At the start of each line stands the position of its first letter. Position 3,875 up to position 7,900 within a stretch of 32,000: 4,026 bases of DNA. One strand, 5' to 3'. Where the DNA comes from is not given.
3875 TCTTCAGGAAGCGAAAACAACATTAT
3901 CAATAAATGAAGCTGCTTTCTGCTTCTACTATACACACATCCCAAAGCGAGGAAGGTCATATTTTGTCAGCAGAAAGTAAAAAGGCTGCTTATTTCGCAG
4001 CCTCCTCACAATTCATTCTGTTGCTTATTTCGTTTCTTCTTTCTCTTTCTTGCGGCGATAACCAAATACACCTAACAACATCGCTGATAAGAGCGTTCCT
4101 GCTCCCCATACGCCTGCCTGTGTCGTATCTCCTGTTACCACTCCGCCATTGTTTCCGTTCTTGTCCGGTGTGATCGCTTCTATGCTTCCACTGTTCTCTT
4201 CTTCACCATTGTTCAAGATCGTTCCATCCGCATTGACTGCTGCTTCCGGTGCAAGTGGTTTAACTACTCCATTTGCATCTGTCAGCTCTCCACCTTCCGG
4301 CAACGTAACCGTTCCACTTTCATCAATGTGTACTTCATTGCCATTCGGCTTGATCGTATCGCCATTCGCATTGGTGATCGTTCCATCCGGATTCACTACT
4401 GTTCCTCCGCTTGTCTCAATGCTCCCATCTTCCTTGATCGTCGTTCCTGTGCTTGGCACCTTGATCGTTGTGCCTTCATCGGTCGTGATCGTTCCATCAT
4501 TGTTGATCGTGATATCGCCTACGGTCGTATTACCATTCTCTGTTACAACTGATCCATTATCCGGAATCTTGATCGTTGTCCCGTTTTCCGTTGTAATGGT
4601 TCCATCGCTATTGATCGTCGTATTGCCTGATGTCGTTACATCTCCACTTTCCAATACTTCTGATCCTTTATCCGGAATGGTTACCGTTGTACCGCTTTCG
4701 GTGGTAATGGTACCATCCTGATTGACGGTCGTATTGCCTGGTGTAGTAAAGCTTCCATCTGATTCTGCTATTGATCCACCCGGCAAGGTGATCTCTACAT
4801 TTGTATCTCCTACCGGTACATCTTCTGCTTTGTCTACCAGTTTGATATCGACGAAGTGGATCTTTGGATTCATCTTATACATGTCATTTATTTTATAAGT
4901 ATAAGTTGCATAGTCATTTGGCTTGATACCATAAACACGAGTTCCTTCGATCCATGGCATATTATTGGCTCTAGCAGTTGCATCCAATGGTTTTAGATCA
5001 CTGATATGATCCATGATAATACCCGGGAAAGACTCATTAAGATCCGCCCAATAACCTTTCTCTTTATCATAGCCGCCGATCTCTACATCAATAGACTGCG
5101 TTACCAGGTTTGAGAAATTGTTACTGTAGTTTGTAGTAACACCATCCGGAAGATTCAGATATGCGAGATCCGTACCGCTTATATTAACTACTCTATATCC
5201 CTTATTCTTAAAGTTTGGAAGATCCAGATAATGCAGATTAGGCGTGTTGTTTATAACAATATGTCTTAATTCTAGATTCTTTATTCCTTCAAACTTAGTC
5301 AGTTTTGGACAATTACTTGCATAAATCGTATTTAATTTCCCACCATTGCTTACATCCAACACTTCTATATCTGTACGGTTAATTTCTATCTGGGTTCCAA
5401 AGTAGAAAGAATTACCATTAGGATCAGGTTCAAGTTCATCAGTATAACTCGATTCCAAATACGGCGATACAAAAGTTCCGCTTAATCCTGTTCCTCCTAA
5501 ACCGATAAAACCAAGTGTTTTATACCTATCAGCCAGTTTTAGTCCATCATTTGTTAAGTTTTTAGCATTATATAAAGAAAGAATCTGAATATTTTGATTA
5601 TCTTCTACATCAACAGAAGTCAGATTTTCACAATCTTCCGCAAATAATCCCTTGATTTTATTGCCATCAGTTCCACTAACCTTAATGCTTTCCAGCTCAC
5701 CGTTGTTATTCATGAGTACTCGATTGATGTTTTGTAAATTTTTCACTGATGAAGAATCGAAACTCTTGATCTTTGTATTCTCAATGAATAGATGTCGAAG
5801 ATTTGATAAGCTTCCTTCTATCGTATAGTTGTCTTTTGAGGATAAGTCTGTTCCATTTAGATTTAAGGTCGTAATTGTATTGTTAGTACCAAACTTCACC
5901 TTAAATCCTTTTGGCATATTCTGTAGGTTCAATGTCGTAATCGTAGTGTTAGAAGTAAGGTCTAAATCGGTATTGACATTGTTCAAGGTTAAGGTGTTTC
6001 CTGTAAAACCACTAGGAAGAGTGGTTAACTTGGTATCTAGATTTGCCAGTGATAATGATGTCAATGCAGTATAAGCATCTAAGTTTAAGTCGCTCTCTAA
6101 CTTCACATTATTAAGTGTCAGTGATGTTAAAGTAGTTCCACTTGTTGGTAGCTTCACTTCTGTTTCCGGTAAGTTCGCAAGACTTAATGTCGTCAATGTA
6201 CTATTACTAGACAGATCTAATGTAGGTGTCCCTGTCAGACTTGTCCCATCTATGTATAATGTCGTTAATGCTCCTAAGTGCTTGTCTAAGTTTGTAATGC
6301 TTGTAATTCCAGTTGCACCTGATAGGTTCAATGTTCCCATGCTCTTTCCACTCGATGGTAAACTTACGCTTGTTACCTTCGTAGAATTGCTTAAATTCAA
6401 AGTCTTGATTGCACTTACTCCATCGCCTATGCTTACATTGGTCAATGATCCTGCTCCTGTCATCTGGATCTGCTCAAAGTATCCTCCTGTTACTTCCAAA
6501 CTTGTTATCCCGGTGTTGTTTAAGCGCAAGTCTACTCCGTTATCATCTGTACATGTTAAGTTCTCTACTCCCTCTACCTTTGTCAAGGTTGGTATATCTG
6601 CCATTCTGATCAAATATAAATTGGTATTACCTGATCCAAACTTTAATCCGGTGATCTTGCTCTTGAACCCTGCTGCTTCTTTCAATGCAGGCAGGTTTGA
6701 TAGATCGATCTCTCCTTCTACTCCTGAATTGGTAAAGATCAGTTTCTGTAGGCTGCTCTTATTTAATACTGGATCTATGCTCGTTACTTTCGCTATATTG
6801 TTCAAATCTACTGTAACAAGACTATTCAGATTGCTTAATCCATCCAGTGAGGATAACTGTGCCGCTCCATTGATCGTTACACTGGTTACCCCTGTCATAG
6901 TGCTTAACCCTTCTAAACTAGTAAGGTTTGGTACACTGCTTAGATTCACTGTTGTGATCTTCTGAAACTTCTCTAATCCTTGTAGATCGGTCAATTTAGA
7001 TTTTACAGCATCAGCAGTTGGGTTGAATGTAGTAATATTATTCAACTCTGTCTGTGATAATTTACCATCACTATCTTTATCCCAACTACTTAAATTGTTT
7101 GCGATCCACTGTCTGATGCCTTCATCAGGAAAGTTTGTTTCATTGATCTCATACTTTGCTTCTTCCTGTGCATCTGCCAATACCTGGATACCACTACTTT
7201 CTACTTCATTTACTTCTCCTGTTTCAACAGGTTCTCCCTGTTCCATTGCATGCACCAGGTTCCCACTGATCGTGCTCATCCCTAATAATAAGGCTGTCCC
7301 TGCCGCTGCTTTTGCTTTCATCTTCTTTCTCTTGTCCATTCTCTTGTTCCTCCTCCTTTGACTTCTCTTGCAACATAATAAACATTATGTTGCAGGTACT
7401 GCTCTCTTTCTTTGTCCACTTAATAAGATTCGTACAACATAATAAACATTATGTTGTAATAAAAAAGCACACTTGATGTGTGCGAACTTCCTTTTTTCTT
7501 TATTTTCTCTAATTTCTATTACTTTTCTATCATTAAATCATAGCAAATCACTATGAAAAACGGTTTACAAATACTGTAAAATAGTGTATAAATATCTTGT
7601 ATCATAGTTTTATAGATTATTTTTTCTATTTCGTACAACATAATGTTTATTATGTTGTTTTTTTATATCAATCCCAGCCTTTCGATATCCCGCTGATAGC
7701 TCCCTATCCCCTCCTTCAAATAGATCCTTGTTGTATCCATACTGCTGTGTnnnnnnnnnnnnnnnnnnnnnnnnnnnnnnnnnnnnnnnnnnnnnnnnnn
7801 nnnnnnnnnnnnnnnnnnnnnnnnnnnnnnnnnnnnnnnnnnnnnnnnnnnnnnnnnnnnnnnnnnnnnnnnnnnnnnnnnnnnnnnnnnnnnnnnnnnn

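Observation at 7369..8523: Putative phase-variation switch: lox-like inverted sites plus adjacent tyrosine recombinase bracket a promoter-bearing 175-bp segment upstream of the LRR surface protein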

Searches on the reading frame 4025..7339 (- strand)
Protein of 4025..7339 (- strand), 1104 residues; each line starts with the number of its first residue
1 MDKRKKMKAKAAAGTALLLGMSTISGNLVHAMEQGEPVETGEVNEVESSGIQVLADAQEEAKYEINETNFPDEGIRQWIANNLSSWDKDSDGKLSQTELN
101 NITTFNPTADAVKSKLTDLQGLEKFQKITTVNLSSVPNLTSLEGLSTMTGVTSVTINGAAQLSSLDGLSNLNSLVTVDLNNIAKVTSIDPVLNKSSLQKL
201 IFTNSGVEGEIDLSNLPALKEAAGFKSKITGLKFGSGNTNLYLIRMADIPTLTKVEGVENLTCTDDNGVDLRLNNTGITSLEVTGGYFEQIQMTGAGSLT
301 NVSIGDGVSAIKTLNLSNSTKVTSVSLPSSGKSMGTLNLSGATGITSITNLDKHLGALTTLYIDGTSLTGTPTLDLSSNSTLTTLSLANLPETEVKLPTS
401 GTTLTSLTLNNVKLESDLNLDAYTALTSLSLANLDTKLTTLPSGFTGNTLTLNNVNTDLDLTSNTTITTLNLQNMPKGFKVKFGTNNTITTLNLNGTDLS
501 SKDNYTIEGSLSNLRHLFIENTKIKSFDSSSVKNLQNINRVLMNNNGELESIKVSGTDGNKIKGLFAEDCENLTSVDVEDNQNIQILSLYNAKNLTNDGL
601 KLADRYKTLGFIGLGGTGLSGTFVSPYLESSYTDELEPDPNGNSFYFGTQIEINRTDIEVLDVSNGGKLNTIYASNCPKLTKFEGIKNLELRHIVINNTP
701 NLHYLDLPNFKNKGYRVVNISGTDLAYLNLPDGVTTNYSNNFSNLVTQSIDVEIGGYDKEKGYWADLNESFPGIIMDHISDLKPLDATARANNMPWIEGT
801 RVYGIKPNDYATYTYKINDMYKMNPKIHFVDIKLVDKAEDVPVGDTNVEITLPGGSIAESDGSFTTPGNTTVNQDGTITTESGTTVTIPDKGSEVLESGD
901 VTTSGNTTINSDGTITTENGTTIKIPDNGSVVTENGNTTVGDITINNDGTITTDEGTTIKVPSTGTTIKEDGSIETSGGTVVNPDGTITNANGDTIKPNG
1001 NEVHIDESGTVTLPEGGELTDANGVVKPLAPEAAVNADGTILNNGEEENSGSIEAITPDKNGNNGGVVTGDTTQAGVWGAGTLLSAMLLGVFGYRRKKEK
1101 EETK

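Call 6: search_protein_families(library=pfam, proteins=[window:4025-7339:-])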
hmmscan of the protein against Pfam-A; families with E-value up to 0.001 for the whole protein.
window:4025-7339:- (1104 aa): 3 families
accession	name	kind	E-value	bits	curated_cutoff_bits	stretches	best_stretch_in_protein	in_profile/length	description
PF23952.1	LRR_EndoS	-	4.8e-16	59.4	27.9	0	99-147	18-66/116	Endo-beta-N-acetylglucosaminidase EndoS LRR domain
PF12799.13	LRR_4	-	4.1e-10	40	27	0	311-352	3-43/44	Leucine Rich repeats (2 copies)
PF20606.3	DUF6799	-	1.1e-05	25.5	26.8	0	900-937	26-62/63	Domain of unknown function (DUF6799)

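Call 25: find_encoding_contigs(protein=window:4025-7339:-, flank=3000, max_places=10)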
Protein window:4025-7339:- (1104 aa): 3 contigs read that carry it; 1 place shown.
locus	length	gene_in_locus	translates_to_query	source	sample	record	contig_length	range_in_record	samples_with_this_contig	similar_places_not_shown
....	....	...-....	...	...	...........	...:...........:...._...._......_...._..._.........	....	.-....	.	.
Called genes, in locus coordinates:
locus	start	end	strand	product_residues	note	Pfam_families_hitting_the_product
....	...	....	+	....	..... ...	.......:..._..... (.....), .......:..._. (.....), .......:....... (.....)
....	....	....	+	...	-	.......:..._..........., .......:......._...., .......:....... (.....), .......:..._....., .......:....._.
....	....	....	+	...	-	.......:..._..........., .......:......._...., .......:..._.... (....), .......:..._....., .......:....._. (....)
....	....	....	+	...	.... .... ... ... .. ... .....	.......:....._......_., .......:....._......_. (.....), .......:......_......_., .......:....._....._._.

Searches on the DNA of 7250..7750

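Call 41: search_rna_families(source=window, start=7250, end=7750, threshold=evalue, max_evalue=1)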
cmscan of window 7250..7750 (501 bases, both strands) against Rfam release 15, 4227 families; matches with E-value up to 1: 1.
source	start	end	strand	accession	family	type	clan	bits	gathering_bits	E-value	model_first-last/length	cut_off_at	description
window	7385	7473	-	RF00408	SNORA1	Gene; snRNA; snoRNA; HACA-box;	-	22.5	70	0.18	1-135/135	no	Small nucleolar RNA SNORA1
